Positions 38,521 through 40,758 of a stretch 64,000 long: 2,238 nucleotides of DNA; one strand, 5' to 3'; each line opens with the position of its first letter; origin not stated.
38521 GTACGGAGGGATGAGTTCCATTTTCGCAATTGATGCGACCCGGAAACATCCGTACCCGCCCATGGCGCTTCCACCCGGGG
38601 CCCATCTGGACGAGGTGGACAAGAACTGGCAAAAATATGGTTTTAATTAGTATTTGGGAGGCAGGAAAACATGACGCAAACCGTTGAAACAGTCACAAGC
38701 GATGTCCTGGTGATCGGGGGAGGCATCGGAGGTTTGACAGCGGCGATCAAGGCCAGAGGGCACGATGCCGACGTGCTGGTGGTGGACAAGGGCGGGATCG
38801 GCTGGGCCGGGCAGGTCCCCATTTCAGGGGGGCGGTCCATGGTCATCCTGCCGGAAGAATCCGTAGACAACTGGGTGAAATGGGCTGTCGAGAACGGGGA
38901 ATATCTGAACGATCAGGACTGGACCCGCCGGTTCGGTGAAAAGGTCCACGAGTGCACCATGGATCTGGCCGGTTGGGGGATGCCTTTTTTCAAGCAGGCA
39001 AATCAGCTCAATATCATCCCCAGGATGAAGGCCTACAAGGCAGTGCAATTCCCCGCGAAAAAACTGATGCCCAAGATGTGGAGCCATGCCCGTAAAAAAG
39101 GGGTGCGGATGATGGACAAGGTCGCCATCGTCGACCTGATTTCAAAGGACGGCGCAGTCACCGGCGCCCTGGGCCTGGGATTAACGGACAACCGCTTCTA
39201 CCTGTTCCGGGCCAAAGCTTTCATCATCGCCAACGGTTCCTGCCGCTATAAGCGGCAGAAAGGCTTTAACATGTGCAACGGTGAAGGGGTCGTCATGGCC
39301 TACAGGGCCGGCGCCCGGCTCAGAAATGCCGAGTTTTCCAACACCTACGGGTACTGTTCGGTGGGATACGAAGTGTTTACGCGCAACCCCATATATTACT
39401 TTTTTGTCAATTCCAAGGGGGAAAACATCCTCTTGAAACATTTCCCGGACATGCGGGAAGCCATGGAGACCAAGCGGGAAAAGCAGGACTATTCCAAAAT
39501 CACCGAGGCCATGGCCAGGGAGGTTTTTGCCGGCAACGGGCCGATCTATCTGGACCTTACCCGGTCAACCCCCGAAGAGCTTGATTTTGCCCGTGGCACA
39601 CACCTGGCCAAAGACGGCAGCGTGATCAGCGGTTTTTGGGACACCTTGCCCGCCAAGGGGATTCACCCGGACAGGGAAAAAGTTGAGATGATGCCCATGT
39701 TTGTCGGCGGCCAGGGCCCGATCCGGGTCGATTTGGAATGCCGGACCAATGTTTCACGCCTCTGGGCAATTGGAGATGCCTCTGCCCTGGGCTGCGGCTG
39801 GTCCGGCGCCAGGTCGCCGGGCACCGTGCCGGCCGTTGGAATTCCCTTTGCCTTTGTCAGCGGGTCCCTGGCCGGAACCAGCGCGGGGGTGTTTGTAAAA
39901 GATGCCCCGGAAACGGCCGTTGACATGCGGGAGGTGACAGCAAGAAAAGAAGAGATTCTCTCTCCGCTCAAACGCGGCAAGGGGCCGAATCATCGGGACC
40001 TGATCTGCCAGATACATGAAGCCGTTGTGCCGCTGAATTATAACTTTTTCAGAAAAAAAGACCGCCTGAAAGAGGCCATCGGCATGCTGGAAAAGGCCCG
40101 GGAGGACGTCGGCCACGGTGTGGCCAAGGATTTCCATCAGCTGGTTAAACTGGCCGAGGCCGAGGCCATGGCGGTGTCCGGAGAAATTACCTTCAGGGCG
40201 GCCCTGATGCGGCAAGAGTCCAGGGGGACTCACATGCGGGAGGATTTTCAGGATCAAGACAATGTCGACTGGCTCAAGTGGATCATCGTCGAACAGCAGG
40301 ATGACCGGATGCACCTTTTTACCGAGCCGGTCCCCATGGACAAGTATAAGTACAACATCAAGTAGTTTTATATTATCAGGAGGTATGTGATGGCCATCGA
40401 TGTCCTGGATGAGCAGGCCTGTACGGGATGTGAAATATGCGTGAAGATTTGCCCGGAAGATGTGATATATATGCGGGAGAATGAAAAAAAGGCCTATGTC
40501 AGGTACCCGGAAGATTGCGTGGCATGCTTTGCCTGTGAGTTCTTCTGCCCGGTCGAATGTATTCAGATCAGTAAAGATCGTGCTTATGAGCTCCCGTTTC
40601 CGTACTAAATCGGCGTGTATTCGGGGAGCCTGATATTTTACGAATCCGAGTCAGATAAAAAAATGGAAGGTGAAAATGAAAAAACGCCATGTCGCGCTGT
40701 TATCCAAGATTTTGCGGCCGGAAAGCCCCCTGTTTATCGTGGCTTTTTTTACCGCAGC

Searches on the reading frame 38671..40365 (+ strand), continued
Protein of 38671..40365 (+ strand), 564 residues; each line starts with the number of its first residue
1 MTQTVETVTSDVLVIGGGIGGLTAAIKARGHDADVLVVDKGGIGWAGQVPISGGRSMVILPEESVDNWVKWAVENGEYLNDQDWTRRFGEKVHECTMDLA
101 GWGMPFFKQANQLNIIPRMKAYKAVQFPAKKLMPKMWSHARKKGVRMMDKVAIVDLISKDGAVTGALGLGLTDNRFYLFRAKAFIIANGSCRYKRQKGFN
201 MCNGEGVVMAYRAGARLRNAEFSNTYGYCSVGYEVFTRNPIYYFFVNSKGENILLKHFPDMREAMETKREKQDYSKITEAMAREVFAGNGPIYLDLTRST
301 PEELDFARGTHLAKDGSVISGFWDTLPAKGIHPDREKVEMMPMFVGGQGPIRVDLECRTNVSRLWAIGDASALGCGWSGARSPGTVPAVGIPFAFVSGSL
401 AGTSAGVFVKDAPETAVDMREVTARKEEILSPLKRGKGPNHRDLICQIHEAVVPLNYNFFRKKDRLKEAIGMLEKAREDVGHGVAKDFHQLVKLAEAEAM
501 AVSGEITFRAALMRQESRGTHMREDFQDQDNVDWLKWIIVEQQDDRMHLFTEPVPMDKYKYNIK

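Call 56: search_protein_families(library=ncbifam, proteins=[L087:11907-12776:+, L088:13161-14399:+], max_evalue=0.00001)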
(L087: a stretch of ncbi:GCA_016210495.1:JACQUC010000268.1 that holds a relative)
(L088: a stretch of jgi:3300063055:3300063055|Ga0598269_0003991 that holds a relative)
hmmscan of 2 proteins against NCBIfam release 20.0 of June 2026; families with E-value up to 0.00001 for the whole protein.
L087:11907-12776:+ (289 aa): 24 families
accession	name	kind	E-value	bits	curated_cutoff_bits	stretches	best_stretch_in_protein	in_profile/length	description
NF045632.1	hydroxlase_HsaD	equivalog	1.1e-32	113.2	400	1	5-287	15-289/290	4,5:9,10-diseco-3-hydroxy-5,9,17-trioxoandrosta-1(10),2-diene-4-oate hydrolase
NF011457.0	PRK14875.1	equivalog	9.3e-22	77.5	307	1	4-288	112-371/372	acetoin dehydrogenase dihydrolipoyllysine-residue acetyltransferase subunit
TIGR03343.1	biphenyl_bphD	equivalog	4.7e-18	65.4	462.15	2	220-287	218-281/282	2-hydroxy-6-oxo-6-phenylhexa-2,4-dienoate hydrolase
TIGR02427.1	protocat_pcaD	equivalog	5e-18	65.4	255.85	2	41-129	28-114/251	3-oxoadipate enol-lactonase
NF051487.1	bifunc_PcaCD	exception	1.8e-17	63.5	430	2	42-129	188-273/413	bifunctional 4-carboxymuconolactone decarboxylase/3-oxoadipate enol-lactonase PcaCD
NF051488.1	bifunc_PcaDC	exception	1.6e-16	60.5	390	1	24-288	12-252/375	bifunctional 3-oxoadipate enol-lactonase/4-carboxymuconolactone decarboxylase PcaDC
NF002938.0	PRK03592.1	equivalog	3.2e-15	56.2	241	1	4-134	12-136/298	haloalkane dehalogenase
TIGR01250.1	pro_imino_pep_2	subfamily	4.2e-14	52.8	167.65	1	7-286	7-287/288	proline iminopeptidase-family hydrolase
NF050089.1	i_nPHAscl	equivalog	4e-13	49.1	300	1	15-129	10-119/288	intracellular short-chain-length polyhydroxyalkanoate depolymerase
TIGR03056.1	bchO_mg_che_rel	equivalog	1.3e-12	47.3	172.55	1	5-128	9-129/278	alpha/beta fold hydrolase BchO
NF002043.0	PRK00870.1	subfamily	1.6e-12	47.5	265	1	11-288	33-300/302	haloalkane dehalogenase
TIGR03611.1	RutD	equivalog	2e-12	47.1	238.5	1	22-127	12-113/258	pyrimidine utilization protein D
TIGR01738.1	bioH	equivalog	4.9e-11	42.7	206.95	1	39-129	17-100/245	pimeloyl-ACP methyl ester esterase BioH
NF045945.1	ProImpepLactob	equivalog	2.2e-10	40.5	400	0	22-129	27-131/293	proline iminopeptidase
NF045948.1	ProImpepThrmp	equivalog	2.6e-10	40.2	500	1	5-288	5-289/291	proline iminopeptidase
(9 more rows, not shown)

L088:13161-14399:+ (412 aa): 4 families
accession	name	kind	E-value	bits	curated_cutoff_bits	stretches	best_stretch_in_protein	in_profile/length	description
TIGR02993.1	ectoine_eutD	equivalog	7.7e-17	61.5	613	1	9-411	7-390/391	ectoine hydrolase DoeA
NF038259.1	ectoine_DoeA_2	exception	2.8e-12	46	575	1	7-411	8-386/386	ectoine hydrolase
NF008131.0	PRK10879.1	equivalog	9.2e-08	31.3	465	1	147-303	158-309/438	Xaa-Pro aminopeptidase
TIGR00500.1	met_pdase_I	equivalog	8.2e-06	25.5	171.35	0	161-385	2-210/247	type I methionyl aminopeptidase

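Call 57: find_encoding_contigs(protein=P0252, flank=10000, max_places=2)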
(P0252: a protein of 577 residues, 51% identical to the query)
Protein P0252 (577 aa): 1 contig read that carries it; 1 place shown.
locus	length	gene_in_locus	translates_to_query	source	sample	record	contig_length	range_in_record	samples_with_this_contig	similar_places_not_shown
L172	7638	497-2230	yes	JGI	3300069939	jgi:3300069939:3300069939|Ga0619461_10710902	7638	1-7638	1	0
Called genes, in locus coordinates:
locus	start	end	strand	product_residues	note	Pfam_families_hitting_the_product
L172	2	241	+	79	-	?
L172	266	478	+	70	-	PF12797:Fer4_2 (faint), PF13237:Fer4_10, PF00037:Fer4 (weak), PF12837:Fer4_6 (faint), PF14697:Fer4_21 (weak), PF12800:Fer4_4 (faint), PF12838:Fer4_7 (weak), PF13187:Fer4_9, +1 more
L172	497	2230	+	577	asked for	PF00890:FAD_binding_2, PF01266:DAO (weak), PF03486:HI0933_like (weak), PF07992:Pyr_redox_2 (faint), PF02910:Succ_DH_flav_C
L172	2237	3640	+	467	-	PF20695:UbiD_N, PF01977:UbiD, PF20696:UbiD_C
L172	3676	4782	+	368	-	PF01547:SBP_bac_1, PF13531:SBP_bac_11, PF13343:SBP_bac_6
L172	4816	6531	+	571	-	PF00528:BPD_transp_1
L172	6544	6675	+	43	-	-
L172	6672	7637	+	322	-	?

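Call 61: search_protein_families(library=ncbifam, proteins=[L172:6672-7637:+, L172:3676-4782:+], max_evalue=0.0001)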
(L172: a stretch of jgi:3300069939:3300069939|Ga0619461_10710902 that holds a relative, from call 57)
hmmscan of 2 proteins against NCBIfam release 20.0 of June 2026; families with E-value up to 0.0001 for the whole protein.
L172:6672-7637:+ (322 aa): 1 family
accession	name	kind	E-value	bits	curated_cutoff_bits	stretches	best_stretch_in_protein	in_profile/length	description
NF049978.1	AminoSalDhMabB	equivalog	2.2e-09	37.2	650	1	77-146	270-334/351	5-aminosalicylate 1,2-dioxygenase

L172:3676-4782:+ (368 aa): 3 families
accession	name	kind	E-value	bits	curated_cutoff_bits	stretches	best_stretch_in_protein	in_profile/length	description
TIGR03261.1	phnS2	equivalog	1.8e-18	66.7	392.75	1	59-331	15-294/334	putative 2-aminoethylphosphonate ABC transporter substrate-binding protein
TIGR03227.1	PhnS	equivalog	2e-05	23.6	395.3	1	37-202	16-165/360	2-aminoethylphosphonate ABC transporter substrate-binding protein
NF011620.1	PRK15046.1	equivalog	2.8e-05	23.1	310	1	58-202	26-155/334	2-aminoethylphosphonate ABC transporter substrate-binding protein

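Call 67: find_encoding_contigs(protein=P0257, flank=10000, max_places=1)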
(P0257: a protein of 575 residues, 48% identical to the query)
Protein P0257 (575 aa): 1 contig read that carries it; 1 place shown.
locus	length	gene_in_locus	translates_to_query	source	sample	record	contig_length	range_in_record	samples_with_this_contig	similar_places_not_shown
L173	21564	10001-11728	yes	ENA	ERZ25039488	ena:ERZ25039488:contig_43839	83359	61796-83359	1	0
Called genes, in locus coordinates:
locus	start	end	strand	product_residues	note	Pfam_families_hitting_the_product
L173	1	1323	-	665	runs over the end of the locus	PF06808:DctM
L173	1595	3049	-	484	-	PF00083:Sugar_tr, PF07690:MFS_1, PF05977:MFS_3 (weak), PF13347:MFS_2 (weak), PF07690:MFS_1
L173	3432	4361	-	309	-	PF01073:3Beta_HSD, PF01370:Epimerase, PF02719:Polysacc_synt_2, PF04321:RmlD_sub_bind, PF07993:NAD_binding_4, PF08659:KR, PF13460:NAD_binding_10 (weak), PF16363:GDP_Man_Dehyd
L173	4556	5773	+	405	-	PF01321:Creatinase_N, PF00557:Peptidase_M24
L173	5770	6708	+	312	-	PF01073:3Beta_HSD, PF01370:Epimerase, PF02719:Polysacc_synt_2, PF04321:RmlD_sub_bind, PF07993:NAD_binding_4, PF08659:KR (weak), PF13460:NAD_binding_10 (faint), PF16363:GDP_Man_Dehyd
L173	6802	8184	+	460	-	PF07690:MFS_1, PF00083:Sugar_tr, PF07690:MFS_1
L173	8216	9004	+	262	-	-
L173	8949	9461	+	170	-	PF00557:Peptidase_M24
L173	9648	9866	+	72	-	PF13237:Fer4_10 (weak), PF00037:Fer4 (faint), PF14697:Fer4_21 (weak), PF12838:Fer4_7 (weak), PF13187:Fer4_9 (weak)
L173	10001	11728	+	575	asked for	PF00890:FAD_binding_2, PF03486:HI0933_like (weak), PF07992:Pyr_redox_2, PF12831:FAD_oxidored (weak), PF02910:Succ_DH_flav_C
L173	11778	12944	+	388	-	PF13433:Peripla_BP_5 (weak), PF13458:Peripla_BP_6, PF01094:ANF_receptor (weak), PF13433:Peripla_BP_5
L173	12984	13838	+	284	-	PF02653:BPD_transp_2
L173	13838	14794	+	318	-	PF02653:BPD_transp_2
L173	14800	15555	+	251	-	PF00005:ABC_tran, PF13304:AAA_21 (faint), PF12399:BCA_ABC_TP_C (weak)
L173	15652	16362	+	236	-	PF00005:ABC_tran, PF13304:AAA_21 (weak)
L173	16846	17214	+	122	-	-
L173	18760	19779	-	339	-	PF01548:DEDD_Tnp_IS110, PF02371:Transposase_20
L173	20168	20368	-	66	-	-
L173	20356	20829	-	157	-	PF24247:DUF7450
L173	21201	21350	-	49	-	-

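Call 80: predict_structure(alignment_id=A2)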
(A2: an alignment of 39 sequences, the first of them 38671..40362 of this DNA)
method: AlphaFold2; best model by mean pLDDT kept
length: 564 residues; sequences in the alignment: 39
mean_pLDDT: 90.4   pTM: 0.92
mean pLDDT of the five models: 90.4, 89.9, 89.0, 88.4, 87.8
residues with pLDDT >= 90: 410; 70-90: 117; 50-70: 26; < 50: 11
segments of 3 or more residues with pLDDT < 50: 196-199, 314-320
pLDDT, mean of each block of 10 residues (from residue 1): 84 95 98 96 65 77 94 94 97 96 89 83 84 92 96 95 96 95 94 61 90 97 90 82 95 93 74 87 96 95 84 49 84 94 87 98 96 95 83 95 98 93 95 95 93 92 97 97 95 94 96 94 92 96 94 96 85
secondary structure, 60 per line:
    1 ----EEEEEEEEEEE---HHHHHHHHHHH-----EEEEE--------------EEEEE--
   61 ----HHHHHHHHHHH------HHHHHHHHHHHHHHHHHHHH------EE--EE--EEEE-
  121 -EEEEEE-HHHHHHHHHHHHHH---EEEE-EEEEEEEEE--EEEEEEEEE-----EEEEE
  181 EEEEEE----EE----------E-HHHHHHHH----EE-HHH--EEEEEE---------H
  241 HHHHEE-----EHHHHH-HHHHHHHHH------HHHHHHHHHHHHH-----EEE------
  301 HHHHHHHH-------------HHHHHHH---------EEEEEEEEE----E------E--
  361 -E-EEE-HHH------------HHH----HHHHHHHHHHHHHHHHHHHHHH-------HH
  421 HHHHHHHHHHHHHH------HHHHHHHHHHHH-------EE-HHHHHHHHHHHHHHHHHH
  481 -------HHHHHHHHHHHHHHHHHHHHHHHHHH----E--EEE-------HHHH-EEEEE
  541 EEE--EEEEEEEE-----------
elements in order: E5-15 H19-29 E35-39 E54-58 H65-75 H82-101 E116-119 E122-127 H129-142 E146-149 E151-159 E162-170 E176-186 H205-212 E225-230 H240-244 H253-257 H259-267 H274-286 E292-294 H301-308 H322-328 E338-346 E364-366 H390-411 H419-434 H441-452 H463-480 H488-513 E521-523 H531-534 E536-543 E546-553

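Call 83: fold_search(model_id=the predicted structure, library=pdb)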
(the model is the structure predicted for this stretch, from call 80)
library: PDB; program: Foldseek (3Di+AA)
matches with E <= 10: 1865; with E <= 0.001: 1262
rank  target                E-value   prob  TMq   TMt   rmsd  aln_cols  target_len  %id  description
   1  8a8o_A                4.7e-35  1.00  0.80  0.81   4.3       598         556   20  PAPS reductase from Methanothermococcus thermolithotrophicus refined to 1.45 A (released 2023-04-26)
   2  8a8o_B                8.0e-34  1.00  0.77  0.79   4.9       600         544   21  PAPS reductase from Methanothermococcus thermolithotrophicus refined to 1.45 A (released 2023-04-26)
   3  6awf_A                2.9e-33  1.00  0.80  0.79   4.5       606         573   20  Escherichia coli quinol:fumarate reductase crystallized without dicarboxylate (released 2017-12-06)
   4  1kf6_A                4.4e-33  1.00  0.80  0.78   4.4       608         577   21  E. coli Quinol-Fumarate Reductase with Bound Inhibitor HQNO (released 2002-03-13)
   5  5vpn_A                8.1e-33  1.00  0.81  0.79   4.1       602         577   20  E. coli Quinol fumarate reductase FrdA E245Q mutation (released 2017-06-21)
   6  5vpn_E                1.7e-32  1.00  0.82  0.79   4.1       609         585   20  E. coli Quinol fumarate reductase FrdA E245Q mutation (released 2017-06-21)
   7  6vax_A                4.2e-31  1.00  0.81  0.75   4.1       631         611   19  Crystal structure of human SDHA-SDHAF2 assembly intermediate (released 2020-08-26)
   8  8dyd_A                5.2e-31  1.00  0.80  0.74   4.2       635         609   18  Crystal structure of human SDHA-SDHAF2-SDHAF4 assembly intermediate (released 2024-01-10)
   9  6myr_A                9.1e-31  1.00  0.80  0.74   4.0       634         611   19  Avian mitochondrial complex II with thiapronil bound (released 2019-10-16)
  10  2fbw_A                1.1e-30  1.00  0.79  0.73   4.4       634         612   20  Avian respiratory complex II with carboxin bound (released 2005-12-20)
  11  2h89_A                1.3e-30  1.00  0.80  0.74   4.3       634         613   19  Avian Respiratory Complex II with Malonate Bound (released 2006-06-20)
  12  9fq7_2M               2.0e-30  1.00  0.82  0.77   3.7       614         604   19  Perkinsus marinus Respiratory supercomplex CII2CIII2CIV2 in c1 sate (released 2025-07-02)
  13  1qlb_A                2.1e-30  1.00  0.81  0.70   4.7       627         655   16  respiratory complex II-like fumarate reductase from Wolinella succinogenes (released 1999-11-29)
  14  2b76_A                3.0e-30  1.00  0.82  0.80   4.1       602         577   20  E. coli Quinol fumarate reductase FrdA E49Q mutation (released 2006-02-21)
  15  9fzl_2M               3.0e-30  1.00  0.80  0.75   3.9       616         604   20  Perkinsus marinus respiratory supercomplex CII2CIII2CIV2 in an intermediate state (released 2025-07-23)
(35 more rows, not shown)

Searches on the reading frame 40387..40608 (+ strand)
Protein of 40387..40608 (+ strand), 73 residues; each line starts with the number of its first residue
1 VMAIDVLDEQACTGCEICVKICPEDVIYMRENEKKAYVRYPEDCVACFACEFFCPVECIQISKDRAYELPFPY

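Call 4: search_protein_families(library=pfam, proteins=[window:40387-40608:+], max_evalue=0.01)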
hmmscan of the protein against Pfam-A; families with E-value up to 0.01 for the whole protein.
window:40387-40608:+ (73 aa): 16 families
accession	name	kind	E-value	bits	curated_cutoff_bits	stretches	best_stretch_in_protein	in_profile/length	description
PF13237.11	Fer4_10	-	3.2e-09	37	25.5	1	6-55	3-53/53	4Fe-4S dicluster domain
PF00037.32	Fer4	-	3.3e-09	36.6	21.1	1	6-28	2-24/24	4Fe-4S binding domain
PF14697.11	Fer4_21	-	4.5e-09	36.8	35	1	7-60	3-58/59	4Fe-4S dicluster domain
PF12797.12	Fer4_2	-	1.2e-08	34.7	24.5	2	5-24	3-22/22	4Fe-4S binding domain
PF12838.12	Fer4_7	-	1.7e-08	35.3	27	1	12-58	2-52/52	4Fe-4S dicluster domain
PF13187.11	Fer4_9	-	1.3e-07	32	27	1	11-59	1-52/52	4Fe-4S dicluster domain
PF12837.12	Fer4_6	-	8e-07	29.2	25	1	8-27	5-24/24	4Fe-4S binding domain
PF13484.11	Fer4_16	-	3.3e-05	25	30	1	12-31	2-21/66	4Fe-4S double cluster binding domain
PF12798.12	Fer4_3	-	0.00013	22.9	27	0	12-25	1-14/15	4Fe-4S binding domain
PF25160.1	LdpA_Fe-S-bd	-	0.00015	21.9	27.6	1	9-31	25-47/49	LdpA Fe-S cluster-binding domain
PF12800.12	Fer4_4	-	0.00048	20.7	24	1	11-24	3-16/17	4Fe-4S binding domain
PF13534.11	Fer4_17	-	0.00097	20.1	22.2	0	11-38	1-26/61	4Fe-4S dicluster domain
PF13183.11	Fer4_8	-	0.003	18.5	27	0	10-57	3-67/68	4Fe-4S dicluster domain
PF13459.11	Fer4_15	-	0.0035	18.5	22.4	1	7-31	3-26/66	4Fe-4S single cluster domain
PF13370.11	Fer4_13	-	0.0052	17.9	24.5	0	8-60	2-57/58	4Fe-4S single cluster domain of Ferredoxin I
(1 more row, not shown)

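Call 5: search_protein_families(library=ncbifam, proteins=[window:40387-40608:+], max_evalue=0.01)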
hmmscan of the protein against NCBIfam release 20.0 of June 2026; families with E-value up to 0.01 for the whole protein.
window:40387-40608:+ (73 aa): 75 families (the best 25 are shown)
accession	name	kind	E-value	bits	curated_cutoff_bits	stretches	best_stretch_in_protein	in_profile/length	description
NF040864.1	HgcB_ferredoxin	equivalog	1.7e-11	43.8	99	1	7-62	11-64/93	mercury methylation ferredoxin HgcB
NF043039.1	HgcAB_like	equivalog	4.2e-11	43.1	285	1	7-60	297-350/350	HgcAB-like fusion protein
NF038196.1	ferrodoxin_EFR1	subfamily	8.4e-11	42.4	75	1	9-64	183-234/242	EFR1 family ferrodoxin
NF007205.0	PRK09626.1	equivalog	9.8e-11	41.6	93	1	7-67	14-79/105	2-oxoglutarate-acceptor oxidoreductase subunit OorD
NF045874.1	Vhu_polyferre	exception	3.3e-10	39.2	600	1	7-63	193-247/381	F420-non-reducing hydrogenase associated-polyferredoxin VhuB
NF006221.0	PRK08348.1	subfamily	7.1e-10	38.7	124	1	7-64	41-97/136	NADH-plastoquinone oxidoreductase subunit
TIGR01944.1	rnfB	subfamily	2.2e-09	37.1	68.7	1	4-64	107-165/190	RnfABCDGE type electron transport complex subunit B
TIGR02060.1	aprB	equivalog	3.4e-09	36.7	135.65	1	8-62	6-65/132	adenylyl-sulfate reductase subunit beta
TIGR02179.1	PorD_KorD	subfamily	3.5e-09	36.6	60.05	2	6-36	21-51/78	2-oxoacid:acceptor oxidoreductase, delta subunit, pyruvate/2-ketoisovalerate family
TIGR01971.1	NuoI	subfamily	7.4e-09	35.2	113.05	1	8-64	40-103/121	NADH-quinone oxidoreductase, chain I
NF042909.1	FMH_DH_FwdF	exception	3.3e-08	33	375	1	7-64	254-316/336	tungsten-dependent formylmethanofuran dehydrogenase subunit FwdF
NF005506.0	PRK07118.1-5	equivalog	3.5e-08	33.2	388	2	6-37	166-197/279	Fe-S cluster domain-containing protein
NF005415.0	PRK06991.1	equivalog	4.6e-08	33.1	281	1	3-61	78-134/284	electron transport complex subunit RsxB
NF058577.1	FdxA_fam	equivalog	7.7e-08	32.4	65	1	42-64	7-29/52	4Fe-4S ferredoxin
TIGR04395.1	cutC_activ_rSAM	equivalog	8.6e-08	31.8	360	1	7-64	51-108/309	choline TMA-lyase-activating enzyme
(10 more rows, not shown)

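Call 69: search_solved_structures(query=window:40387-40605:+, max_evalue=0.001)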
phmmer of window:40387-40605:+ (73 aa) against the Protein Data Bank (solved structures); distinct sequences matched with E-value up to 0.001: 93 (the best 60 are shown).
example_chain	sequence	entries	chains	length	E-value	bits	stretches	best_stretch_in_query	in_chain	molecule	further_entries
7bkb_K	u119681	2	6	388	4.8e-18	68.2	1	6-70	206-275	Formylmethanofuran dehydrogenase, subunit F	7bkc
9sw6_G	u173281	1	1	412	6.7e-17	64.6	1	7-62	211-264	Polyferredoxin protein MvhB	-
5t5i_F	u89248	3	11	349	2.8e-16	62.6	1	6-70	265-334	Tungsten formylmethanofuran dehydrogenase subunit fwdF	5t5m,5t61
9sw6_H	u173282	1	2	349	2.7e-15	59.5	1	6-70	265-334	Tungsten formylmethanofuran dehydrogenase, subunit F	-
9sfi_O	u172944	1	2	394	1.5e-13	53.9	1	7-67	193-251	Ferredoxin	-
9sfi_T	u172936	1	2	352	2.2e-11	47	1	6-64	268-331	4Fe-4S ferredoxin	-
8ys5_D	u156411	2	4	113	1.1e-10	44.8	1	7-64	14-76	2-oxoglutarate:acceptor oxidoreductase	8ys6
8a8o_C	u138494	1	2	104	3.5e-09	40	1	6-61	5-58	Beta-subunit of the PAPS reductase from Methanothermococcus thermolithotrophicus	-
7zc6_B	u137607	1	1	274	2.8e-08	37.2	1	4-37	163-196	RnfB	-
1dwl_A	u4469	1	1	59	1.4e-07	34.9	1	6-60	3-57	FERREDOXIN I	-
7f4v_aC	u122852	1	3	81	5.5e-07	33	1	10-61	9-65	Photosystem I iron-sulfur center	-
8jw0_c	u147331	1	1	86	8.6e-07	32.4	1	10-61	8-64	Photosystem I PsaC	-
9eri_B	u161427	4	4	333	1.1e-06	32.1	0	6-34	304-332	Na(+)-translocating ferredoxin:NAD(+) oxidoreductase complex subunit B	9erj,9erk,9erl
6jeo_aC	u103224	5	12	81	1.5e-06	31.7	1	10-61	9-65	Photosystem I iron-sulfur center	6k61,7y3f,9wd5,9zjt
8jze_c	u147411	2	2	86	1.7e-06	31.5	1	10-61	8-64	Photosystem I PsaC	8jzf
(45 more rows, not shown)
